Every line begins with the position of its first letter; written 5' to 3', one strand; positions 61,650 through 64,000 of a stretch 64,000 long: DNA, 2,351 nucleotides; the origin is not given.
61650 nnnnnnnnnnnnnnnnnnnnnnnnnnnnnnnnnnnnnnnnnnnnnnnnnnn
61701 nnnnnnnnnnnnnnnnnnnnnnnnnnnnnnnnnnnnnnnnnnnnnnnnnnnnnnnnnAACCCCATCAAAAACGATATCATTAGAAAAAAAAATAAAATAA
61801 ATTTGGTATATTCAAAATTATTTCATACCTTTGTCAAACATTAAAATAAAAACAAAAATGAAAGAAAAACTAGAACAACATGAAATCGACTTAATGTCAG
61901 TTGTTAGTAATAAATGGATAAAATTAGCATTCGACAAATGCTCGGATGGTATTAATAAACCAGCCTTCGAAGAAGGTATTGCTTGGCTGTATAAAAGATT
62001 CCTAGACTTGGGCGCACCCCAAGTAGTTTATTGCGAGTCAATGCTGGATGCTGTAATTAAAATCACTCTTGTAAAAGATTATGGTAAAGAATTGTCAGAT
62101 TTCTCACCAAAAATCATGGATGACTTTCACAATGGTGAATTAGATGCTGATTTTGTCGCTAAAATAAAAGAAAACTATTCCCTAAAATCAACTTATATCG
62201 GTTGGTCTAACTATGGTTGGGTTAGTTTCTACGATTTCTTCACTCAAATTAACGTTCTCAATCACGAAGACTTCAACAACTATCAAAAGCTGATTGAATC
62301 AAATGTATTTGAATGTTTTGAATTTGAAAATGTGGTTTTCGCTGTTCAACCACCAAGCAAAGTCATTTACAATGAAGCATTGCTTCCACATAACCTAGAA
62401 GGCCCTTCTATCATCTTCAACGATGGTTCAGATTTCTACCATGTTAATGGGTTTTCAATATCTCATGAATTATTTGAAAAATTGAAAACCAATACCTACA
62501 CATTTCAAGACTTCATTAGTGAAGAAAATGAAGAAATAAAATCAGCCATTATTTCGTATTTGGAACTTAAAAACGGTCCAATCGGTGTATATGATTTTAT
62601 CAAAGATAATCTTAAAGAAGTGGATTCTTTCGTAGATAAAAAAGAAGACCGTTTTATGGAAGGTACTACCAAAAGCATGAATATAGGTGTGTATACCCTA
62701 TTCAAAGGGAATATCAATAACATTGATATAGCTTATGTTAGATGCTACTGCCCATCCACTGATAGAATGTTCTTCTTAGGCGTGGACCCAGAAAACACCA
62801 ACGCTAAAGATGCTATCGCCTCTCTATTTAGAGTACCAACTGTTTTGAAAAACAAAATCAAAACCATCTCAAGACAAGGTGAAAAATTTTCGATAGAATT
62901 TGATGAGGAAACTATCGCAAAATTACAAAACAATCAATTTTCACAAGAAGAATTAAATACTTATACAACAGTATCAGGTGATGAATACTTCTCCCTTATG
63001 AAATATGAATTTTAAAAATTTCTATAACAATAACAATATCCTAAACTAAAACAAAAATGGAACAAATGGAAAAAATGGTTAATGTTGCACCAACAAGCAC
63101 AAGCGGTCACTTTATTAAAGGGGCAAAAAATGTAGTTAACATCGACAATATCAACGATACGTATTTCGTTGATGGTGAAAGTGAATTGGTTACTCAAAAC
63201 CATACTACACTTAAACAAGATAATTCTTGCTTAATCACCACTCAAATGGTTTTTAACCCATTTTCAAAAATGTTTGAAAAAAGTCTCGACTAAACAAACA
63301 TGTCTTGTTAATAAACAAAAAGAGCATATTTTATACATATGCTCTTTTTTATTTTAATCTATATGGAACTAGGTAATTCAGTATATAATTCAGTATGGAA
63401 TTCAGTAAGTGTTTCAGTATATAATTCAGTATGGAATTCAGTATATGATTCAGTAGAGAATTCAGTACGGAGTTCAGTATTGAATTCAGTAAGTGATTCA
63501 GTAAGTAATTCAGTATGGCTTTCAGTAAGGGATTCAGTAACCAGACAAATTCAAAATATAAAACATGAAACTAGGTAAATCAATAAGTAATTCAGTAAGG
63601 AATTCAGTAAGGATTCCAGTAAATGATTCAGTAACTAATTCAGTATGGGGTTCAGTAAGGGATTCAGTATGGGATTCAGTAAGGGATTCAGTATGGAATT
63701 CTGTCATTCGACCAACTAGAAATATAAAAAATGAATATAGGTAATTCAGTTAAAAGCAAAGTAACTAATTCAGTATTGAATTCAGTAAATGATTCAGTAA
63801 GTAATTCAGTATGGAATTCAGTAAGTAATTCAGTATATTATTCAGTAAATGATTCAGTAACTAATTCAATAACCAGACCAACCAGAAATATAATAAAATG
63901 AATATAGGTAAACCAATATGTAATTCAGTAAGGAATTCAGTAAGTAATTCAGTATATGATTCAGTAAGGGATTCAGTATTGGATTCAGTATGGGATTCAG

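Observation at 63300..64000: Tandem array of overlapping mini-genes built from a 12-nt repeat with invariant TTCAGTA core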

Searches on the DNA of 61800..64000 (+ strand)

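Call 4: search_dna_similar(query=window:61800-64000:+, collection=phages, mode=distant)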
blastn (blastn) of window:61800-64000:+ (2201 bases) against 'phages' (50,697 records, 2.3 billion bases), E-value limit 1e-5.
No match.

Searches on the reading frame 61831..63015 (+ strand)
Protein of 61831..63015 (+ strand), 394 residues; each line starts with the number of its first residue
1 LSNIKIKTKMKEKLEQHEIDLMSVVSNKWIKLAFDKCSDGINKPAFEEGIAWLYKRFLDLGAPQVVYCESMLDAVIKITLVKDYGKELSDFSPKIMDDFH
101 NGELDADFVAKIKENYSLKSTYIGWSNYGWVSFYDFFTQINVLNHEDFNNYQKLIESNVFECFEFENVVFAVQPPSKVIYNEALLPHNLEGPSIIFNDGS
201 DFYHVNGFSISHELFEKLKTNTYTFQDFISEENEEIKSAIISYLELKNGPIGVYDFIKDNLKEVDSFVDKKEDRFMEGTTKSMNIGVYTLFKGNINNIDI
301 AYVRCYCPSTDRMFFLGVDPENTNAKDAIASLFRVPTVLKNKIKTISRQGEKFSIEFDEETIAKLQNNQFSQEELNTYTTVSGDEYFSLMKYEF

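Call 5: search_protein_families(library=pfam, proteins=[window:61831-63015:+], max_evalue=1)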
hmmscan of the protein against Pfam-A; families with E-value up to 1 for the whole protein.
window:61831-63015:+ (394 aa): 2 families
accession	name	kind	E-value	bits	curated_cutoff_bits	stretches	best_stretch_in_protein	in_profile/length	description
PF20530.3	DUF6745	-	1.9e-05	24.5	27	1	162-243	42-121/206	Domain of unknown function (DUF6745)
PF22139.1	XPD_arch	-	0.016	15.8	27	0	231-275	61-100/110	DNA repair helicase XPD, arch domain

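Call 7: find_encoding_contigs(protein=window:61831-63015:+, flank=10000, max_places=6)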
Protein window:61831-63015:+ (394 aa): no gene with exactly this product is on record in the collection.

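Call 8: search_protein_families(library=phrogs, proteins=[window:61831-63015:+], max_evalue=0.001)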
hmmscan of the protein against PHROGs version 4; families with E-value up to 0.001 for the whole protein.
window:61831-63015:+ (394 aa): 1 family
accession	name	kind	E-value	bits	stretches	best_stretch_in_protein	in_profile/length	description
phrog_31813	-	unknown function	5.8e-05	23.3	0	130-330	177-363/378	-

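Call 10: search_dna_similar(query=window:61831-63015:+, collection=phages, mode=protein, max_evalue=0.001)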
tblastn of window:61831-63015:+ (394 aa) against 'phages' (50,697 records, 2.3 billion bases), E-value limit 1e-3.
No match.

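Call 22: find_homologous_proteins(query=window:61831-63015:+, max_evalue=0.001)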
Query window:61831-63015:+ (394 aa): 634 proteins with E <= 0.001 among 3979 candidates; the best 120 are listed.
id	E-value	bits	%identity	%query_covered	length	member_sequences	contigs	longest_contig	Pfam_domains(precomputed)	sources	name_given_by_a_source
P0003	2.9e-255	864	99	98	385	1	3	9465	-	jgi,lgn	-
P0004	3.6e-252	854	97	98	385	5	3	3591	PF20530.4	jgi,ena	-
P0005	1.2e-232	790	90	98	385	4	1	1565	PF20530.4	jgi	-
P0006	6.3e-226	768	86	98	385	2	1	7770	-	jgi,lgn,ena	jgi:hypothetical protein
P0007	3.1e-174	598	67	98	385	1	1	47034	-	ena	-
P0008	5.8e-174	597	67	98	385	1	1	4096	-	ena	-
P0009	1.7e-173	595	66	98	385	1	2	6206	-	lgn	-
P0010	2.2e-173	595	66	98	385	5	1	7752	-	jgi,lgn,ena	-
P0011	8.2e-173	593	66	98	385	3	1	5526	-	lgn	-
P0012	9.1e-173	593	64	98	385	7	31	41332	PF20530.4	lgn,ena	-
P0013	2.0e-172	592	66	98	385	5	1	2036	-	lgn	-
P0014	2.0e-171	588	64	98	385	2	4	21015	-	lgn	-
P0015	5.4e-166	570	88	72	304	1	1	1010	-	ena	-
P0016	5.6e-166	570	65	98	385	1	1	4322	-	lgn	-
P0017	8.2e-166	570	64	98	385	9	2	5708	-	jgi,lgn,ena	-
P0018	9.6e-166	570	62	98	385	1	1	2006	PF20530.4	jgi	-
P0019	2.5e-165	568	62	98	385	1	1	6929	PF20530.4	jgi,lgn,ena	-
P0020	3.9e-165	568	65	98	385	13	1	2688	PF20530.4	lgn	-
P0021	9.5e-165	566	61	98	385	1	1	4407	PF20530.4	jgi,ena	-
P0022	2.6e-164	565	65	98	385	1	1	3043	PF20530.4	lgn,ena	-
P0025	9.7e-160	550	63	98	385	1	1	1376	PF20530.4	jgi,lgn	jgi:hypothetical protein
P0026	9.8e-160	550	63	98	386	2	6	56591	-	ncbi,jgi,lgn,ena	-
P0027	2.1e-158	545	61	98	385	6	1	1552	PF20530.4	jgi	jgi:hypothetical protein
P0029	1.6e-157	542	61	98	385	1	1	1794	PF20530.4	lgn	-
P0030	2.2e-157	542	61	98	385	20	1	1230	PF20530.4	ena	-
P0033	1.1e-150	520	59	98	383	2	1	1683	PF20530.4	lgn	-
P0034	1.2e-149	517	59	98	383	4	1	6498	PF20530.4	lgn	-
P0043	3.0e-137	476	56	98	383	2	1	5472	PF20530.4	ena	-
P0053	9.0e-116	405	45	97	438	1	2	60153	PF20530.4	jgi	-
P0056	2.3e-113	397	47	100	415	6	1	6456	PF20530.4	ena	-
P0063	9.7e-108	379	59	69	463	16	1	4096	PF20530.4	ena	-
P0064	6.3e-107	376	49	95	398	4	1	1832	PF20530.4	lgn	-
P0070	2.2e-105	371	48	97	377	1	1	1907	PF20530.4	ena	-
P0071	6.8e-105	369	52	72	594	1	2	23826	PF20530.4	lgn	-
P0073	1.5e-104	368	54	70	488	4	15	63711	-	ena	-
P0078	3.2e-103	364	47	90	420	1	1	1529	PF20530.4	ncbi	-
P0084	1.4e-101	358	55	68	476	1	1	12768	PF20530.4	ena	-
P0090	2.8e-99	351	53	70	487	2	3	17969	PF20530.4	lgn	-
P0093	6.0e-99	350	44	97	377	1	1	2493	PF20530.4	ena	-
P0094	2.1e-98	348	45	97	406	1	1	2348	PF20530.4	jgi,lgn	-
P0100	4.6e-93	330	43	98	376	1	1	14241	PF20530.4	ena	-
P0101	1.8e-92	328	41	97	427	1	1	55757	PF20530.4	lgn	-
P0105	4.3e-91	324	44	97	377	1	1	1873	PF20530.4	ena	-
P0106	8.2e-91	323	44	98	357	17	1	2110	PF20530.4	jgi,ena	-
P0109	1.6e-90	322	51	74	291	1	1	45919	PF20530.4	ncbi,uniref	ncbi:hypothetical protein IR083_22975, partial [Dysgonomonas sp. GY75]|uniref:hypothetical protein n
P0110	6.2e-90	320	49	68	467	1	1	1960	PF20530.4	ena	-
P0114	4.1e-88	314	49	81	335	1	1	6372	PF20530.4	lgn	-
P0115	4.5e-88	314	56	67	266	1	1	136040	PF20530.4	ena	-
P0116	5.0e-88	314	52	70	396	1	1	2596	PF20530.4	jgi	jgi:hypothetical protein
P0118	6.4e-87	310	49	71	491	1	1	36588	PF20530.4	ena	-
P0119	1.2e-86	309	41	97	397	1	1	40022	PF20530.4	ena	-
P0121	1.9e-85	305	41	97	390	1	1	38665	PF20530.4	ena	-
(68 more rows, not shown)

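Call 27: find_related_loci(query=A1, collection=viral_contigs, flank=10000)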
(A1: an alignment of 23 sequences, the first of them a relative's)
Query A1 (385 aa) in viral_contigs; peptide patterns used: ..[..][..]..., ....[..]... (x = any residue, [..] = any of these).
157 stretches matched a pattern; 88 encode a relative of the query (tblastn E <= 1e-3); the best 80 are kept; 80 distinct loci.
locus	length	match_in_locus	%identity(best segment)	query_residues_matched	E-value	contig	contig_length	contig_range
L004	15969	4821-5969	58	1-385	8e-152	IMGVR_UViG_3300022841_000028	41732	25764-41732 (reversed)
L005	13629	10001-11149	59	1-385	1e-150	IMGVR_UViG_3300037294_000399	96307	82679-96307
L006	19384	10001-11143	59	3-385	1e-149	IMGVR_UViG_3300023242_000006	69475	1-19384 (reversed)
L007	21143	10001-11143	55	1-385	5e-141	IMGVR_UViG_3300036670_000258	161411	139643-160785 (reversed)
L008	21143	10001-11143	55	1-385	6e-141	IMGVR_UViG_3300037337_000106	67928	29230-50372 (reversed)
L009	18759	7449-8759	45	1-385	4e-118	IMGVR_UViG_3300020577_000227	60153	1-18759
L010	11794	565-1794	46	3-385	7e-107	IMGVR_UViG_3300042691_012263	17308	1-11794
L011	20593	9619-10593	47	60-385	4e-88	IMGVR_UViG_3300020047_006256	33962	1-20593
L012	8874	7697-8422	56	142-385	2e-86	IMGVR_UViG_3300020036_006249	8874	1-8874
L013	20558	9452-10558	40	1-385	6e-86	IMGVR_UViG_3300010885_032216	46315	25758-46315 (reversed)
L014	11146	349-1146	50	118-385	2e-84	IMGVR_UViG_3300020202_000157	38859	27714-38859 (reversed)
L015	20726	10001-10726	53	142-385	3e-83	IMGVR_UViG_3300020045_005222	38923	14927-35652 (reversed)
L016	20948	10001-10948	46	1-320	2e-86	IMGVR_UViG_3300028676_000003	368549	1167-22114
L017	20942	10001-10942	42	1-319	2e-81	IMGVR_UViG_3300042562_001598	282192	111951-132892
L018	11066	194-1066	46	95-385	9e-81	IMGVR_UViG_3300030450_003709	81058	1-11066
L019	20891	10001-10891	43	9-310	8e-79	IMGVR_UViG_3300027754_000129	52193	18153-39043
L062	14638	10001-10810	26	4-310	2e-20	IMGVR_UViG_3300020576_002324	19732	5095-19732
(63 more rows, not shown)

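Call 40: predict_structure(alignment_id=A2)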
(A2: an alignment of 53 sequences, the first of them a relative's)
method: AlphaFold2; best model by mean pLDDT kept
length: 488 residues; sequences in the alignment: 53
mean_pLDDT: 78.4   pTM: 0.63
mean pLDDT of the five models: 78.4, 78.1, 77.2, 75.7, 74.9
residues with pLDDT >= 90: 204; 70-90: 155; 50-70: 57; < 50: 72
segments of 3 or more residues with pLDDT < 50: 87-91, 93-95, 97-157
pLDDT, mean of each block of 10 residues (from residue 1): 82 93 89 93 91 91 88 76 55 47 39 36 42 43 43 46 60 75 73 67 58 63 87 92 91 91 89 92 95 94 93 95 87 92 87 83 84 69 87 83 74 89 93 96 85 95 94 94 82
secondary structure, 60 per line:
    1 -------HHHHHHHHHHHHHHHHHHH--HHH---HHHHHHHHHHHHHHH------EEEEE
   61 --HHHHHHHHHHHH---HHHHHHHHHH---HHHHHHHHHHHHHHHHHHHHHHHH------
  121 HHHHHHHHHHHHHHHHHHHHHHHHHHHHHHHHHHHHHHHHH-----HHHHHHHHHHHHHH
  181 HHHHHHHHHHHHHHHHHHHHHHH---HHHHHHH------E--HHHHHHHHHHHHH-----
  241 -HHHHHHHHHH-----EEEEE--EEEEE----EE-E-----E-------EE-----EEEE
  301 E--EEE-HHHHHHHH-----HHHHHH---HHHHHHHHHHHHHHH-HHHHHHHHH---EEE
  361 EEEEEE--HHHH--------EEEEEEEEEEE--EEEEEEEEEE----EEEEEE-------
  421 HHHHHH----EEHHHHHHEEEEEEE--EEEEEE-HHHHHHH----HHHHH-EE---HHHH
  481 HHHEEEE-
elements in order: H8-26 H35-49 E56-60 H63-74 H78-87 H91-114 H121-161 H167-203 H207-213 H223-235 H242-251 E257-261 E264-268 E297-301 E304-306 H308-315 H321-326 H330-344 H346-354 E358-366 H369-372 E381-391 E394-403 E408-413 H421-426 H433-438 E439-445 E448-453 H455-461 H466-470 H477-483 E484-487

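Call 42: search_solved_structures(query=A1, max_evalue=1)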
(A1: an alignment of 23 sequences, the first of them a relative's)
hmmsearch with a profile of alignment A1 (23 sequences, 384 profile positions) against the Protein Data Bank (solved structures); distinct sequences matched with E-value up to 1: 11.
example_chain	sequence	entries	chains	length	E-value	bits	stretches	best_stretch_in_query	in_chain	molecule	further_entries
4ttx_A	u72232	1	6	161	0.49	12.7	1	168-219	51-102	Centriole protein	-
4u2i_A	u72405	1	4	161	0.66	12.3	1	168-219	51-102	Centriole protein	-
4ttz_D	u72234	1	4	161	0.71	12.2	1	168-219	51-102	Centriole protein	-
4tty_A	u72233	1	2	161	0.73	12.1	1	168-219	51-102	Centriole protein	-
4tq7_A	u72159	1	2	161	0.77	12.1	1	168-219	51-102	Centriole protein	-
4u2j_A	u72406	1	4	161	0.78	12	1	168-219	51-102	Centriole protein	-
4to7_A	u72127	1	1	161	0.78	12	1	168-219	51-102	Centriole protein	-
6zzd_A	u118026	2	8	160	0.84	11.9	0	168-219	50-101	Centriole protein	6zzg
3q0y_A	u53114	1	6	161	0.85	11.9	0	168-219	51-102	Centriole protein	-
4tpz_A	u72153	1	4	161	0.86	11.9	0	168-219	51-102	Centriole protein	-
4ttw_A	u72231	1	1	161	0.95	11.8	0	168-219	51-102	Centriole protein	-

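Call 49: find_encoding_contigs(protein=P0003, flank=10000, max_places=4)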
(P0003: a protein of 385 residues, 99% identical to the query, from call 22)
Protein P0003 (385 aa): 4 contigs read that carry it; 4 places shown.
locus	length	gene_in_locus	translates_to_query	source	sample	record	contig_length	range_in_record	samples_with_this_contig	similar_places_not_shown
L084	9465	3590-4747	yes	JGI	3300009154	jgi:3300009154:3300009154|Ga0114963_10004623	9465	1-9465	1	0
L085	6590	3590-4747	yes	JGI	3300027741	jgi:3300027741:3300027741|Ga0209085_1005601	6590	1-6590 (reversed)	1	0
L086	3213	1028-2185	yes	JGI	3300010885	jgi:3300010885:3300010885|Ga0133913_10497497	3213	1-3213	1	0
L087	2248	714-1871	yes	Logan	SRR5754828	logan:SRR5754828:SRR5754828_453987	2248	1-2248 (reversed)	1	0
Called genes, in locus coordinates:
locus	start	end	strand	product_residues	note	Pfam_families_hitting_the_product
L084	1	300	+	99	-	?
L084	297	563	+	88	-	-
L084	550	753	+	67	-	-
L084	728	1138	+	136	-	-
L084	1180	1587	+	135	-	-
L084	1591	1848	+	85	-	-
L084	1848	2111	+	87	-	-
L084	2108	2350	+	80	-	-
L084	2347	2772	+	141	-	-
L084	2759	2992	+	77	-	-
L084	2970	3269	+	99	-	-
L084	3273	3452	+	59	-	-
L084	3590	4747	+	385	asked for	-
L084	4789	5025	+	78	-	-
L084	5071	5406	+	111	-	-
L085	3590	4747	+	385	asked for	-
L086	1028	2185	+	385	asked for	-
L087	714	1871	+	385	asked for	-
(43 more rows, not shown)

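Call 50: find_encoding_contigs(protein=P0026, flank=10000, max_places=3)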
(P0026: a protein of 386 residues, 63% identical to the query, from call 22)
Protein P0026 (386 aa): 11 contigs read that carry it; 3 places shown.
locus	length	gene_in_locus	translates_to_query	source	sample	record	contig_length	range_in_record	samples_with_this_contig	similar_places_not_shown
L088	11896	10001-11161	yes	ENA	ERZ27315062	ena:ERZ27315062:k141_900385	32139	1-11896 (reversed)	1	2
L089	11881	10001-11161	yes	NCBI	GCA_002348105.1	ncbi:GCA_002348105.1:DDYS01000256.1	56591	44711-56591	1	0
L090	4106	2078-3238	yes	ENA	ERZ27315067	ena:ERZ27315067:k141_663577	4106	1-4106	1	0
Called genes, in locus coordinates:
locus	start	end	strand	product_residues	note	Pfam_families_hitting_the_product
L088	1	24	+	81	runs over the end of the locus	-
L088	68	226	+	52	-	-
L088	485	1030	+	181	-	-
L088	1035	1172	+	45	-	-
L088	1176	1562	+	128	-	-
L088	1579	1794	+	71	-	-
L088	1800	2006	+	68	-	-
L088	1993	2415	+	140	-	-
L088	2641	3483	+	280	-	-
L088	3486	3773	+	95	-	-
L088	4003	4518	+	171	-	-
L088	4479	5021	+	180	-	-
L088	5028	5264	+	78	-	-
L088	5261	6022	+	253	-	-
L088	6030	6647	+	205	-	-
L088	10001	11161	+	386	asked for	-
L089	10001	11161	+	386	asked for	-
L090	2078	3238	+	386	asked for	-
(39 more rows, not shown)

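Call 65: search_protein_families(library=pfam, proteins=[P0073, P0003], max_evalue=0.01)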
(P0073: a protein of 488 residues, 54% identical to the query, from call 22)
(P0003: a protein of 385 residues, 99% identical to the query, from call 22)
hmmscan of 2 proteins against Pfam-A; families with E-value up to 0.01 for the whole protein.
P0073 (488 aa): 0 families

P0003 (385 aa): 1 family
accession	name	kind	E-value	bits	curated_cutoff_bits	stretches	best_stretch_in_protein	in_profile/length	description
PF20530.3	DUF6745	-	0.00014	21.6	27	1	153-234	42-121/206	Domain of unknown function (DUF6745)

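Call 66: search_protein_families(library=padloc, proteins=[window:61858-63015:+, P0073], max_evalue=0.01)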
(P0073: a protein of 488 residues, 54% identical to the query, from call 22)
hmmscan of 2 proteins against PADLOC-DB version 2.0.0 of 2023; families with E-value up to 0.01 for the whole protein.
window:61858-63015:+ (385 aa): 0 families

P0073 (488 aa): 0 families

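Call 87: search_protein_families(library=pfam, proteins=[L019:11269-11652:+, L062:9535-9906:+, L006:11431-11673:+], max_evalue=0.1)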
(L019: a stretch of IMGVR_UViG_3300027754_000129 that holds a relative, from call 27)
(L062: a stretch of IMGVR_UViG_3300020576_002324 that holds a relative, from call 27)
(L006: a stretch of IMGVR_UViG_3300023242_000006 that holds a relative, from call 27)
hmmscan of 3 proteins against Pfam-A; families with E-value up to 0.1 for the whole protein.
L019:11269-11652:+ (128 aa): 1 family
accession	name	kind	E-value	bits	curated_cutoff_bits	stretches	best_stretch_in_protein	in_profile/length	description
PF00483.29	NTP_transferase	-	0.053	13.5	21.2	1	4-91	50-129/245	Nucleotidyl transferase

L062:9535-9906:+ (124 aa): 0 families

L006:11431-11673:+ (81 aa): 1 family
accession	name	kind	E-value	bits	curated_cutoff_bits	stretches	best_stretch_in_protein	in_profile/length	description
PF21621.3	MPI_cupin_dom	-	0.083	13.3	27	0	23-66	18-62/79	Mannose-6-phosphate isomerase, cupin domain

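Call 95: find_related_loci(query=A1, collection=genome_contigs, flank=6000)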
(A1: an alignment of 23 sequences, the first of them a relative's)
Query A1 (385 aa) in genome_contigs; peptide patterns used: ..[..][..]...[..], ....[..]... (x = any residue, [..] = any of these).
55 stretches matched a pattern; 19 encode a relative of the query (tblastn E <= 1e-3); 19 distinct loci.
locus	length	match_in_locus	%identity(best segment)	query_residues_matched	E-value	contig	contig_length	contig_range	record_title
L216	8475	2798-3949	48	12-385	4e-111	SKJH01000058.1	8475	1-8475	MAG: Bacilli bacterium isolate CSBr16_96 CSBr16-11178, whole genome shotgun sequence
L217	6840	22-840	53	111-385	9e-95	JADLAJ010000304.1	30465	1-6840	MAG: Chitinophagales bacterium isolate SJ124 c_000001297141, whole genome shotgun sequence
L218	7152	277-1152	50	93-385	6e-93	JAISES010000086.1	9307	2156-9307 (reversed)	MAG: Prevotella sp. isolate Gx485_bin205 k119_954587, whole genome shotgun sequence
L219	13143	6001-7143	39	16-385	2e-86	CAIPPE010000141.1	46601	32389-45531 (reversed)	MAG: uncultured Methylococcaceae bacterium isolate C5coas_bin-1418 genome assembly, contig: bin-1418:141/345, whole geno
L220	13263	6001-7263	38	5-385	8e-85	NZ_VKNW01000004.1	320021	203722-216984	Chryseobacterium echinoideorum strain CC-CZW010 scaffold4.1-size320021, whole genome shotgun sequence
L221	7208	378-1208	47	111-385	3e-73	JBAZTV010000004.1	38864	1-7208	MAG: Candidatus Shapirobacteria bacterium isolate SO_2017_GW1_211 NODE_4827_length_38864_cov_8.196660_OW334_2017, whole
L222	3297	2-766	46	123-385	8e-72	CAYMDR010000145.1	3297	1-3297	MAG TPA_asm: uncultured Candidatus Peribacteria bacterium isolate SRP278252_co2_54 genome assembly, contig: NODE_65447_l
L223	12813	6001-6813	47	111-385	2e-75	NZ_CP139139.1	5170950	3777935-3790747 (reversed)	Chryseobacterium sp. HR92 chromosome, complete genome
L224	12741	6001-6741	46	111-357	1e-65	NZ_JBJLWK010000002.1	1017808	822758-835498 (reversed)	Chryseobacterium proteolyticum strain DDS-02 NODE_2_length_1017808_cov_98.952023, whole genome shotgun sequence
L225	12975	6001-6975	36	1-323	3e-60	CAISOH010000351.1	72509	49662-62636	MAG: uncultured Bacteroidetes bacterium isolate MJ-time_bin-6658 genome assembly, contig: bin-6658:351/453, whole genome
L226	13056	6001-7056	27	3-323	3e-34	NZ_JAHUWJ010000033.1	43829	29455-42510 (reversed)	Chitinophaga sp. sic0106 NODE_33_length_43829_cov_45.755526, whole genome shotgun sequence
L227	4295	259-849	34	117-323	5e-33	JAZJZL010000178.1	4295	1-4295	MAG: Bacteroidota bacterium isolate ADI_H2L1_1_122_18_3-bin021 ADIH2L11_B021_0_000000000178, whole genome shotgun sequen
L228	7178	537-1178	33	101-323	6e-32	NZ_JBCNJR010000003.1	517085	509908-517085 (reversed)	MAG: Chitinophaga sp. isolate SMAGNO2 Contig3, whole genome shotgun sequence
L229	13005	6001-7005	26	3-324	2e-26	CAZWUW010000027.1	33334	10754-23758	MAG TPA_asm: uncultured Eubacteriales bacterium isolate SRP302447_co1_816 genome assembly, contig: NODE_3605_length_3333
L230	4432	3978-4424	34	1-179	2e-21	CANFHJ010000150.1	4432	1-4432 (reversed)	MAG: Bacteroidetes bacterium isolate Jr-11may16-3 genome assembly, contig: Jr-11may16-C41938, whole genome shotgun seque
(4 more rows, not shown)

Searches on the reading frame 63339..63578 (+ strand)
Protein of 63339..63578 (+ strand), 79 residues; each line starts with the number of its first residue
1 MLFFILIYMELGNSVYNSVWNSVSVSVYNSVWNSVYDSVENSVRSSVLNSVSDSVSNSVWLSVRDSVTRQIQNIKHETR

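Call 5: search_protein_families(library=pfam, proteins=[window:63363-63578:+], max_evalue=1)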
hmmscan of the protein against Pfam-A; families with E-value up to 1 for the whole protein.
window:63363-63578:+ (71 aa): 5 families
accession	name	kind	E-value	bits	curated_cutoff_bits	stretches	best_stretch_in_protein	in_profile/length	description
PF01273.31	LBP_BPI_CETP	-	0.064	13.4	28.8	1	13-51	124-161/168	LBP / BPI / CETP family, N-terminal domain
PF05232.17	BTP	-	0.088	13.3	25.6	1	7-32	37-62/64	Chlorhexidine efflux transporter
PF16484.10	CPT_N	-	0.1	13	27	0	15-37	19-41/47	Carnitine O-palmitoyltransferase N-terminus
PF14908.11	HU-CCDC81_euk_1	-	0.24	11.9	26.1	0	6-36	10-40/89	CCDC81 eukaryotic HU domain 1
PF23248.1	KH_PARP14_2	-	0.94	9.8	27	0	14-41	3-30/72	PARP14, second type I KH domain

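Call 78: find_encoding_contigs(protein=window:63339-63578:+, flank=10000, max_places=6)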
Protein window:63339-63578:+ (79 aa): no gene with exactly this product is on record in the collection.

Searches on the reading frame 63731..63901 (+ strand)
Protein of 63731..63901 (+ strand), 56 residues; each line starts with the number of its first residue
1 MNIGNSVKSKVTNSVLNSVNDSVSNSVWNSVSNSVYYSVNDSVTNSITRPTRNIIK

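Call 5: search_protein_families(library=pfam, proteins=[window:63731-63901:+], max_evalue=1)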
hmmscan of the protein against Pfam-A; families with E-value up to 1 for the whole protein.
window:63731-63901:+ (56 aa): 0 families

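Call 9: find_encoding_contigs(protein=window:63731-63901:+, flank=10000, max_places=6)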
Protein window:63731-63901:+ (56 aa): 1 contig read that carries it; 1 place shown.
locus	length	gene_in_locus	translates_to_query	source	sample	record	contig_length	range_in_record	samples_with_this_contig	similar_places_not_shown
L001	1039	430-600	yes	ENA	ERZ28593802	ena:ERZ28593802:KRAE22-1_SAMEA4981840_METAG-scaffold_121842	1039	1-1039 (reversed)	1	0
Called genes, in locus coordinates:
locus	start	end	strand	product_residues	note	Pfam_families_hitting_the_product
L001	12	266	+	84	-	-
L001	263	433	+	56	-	-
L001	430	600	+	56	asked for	-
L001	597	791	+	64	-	-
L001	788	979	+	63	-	-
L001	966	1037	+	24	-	?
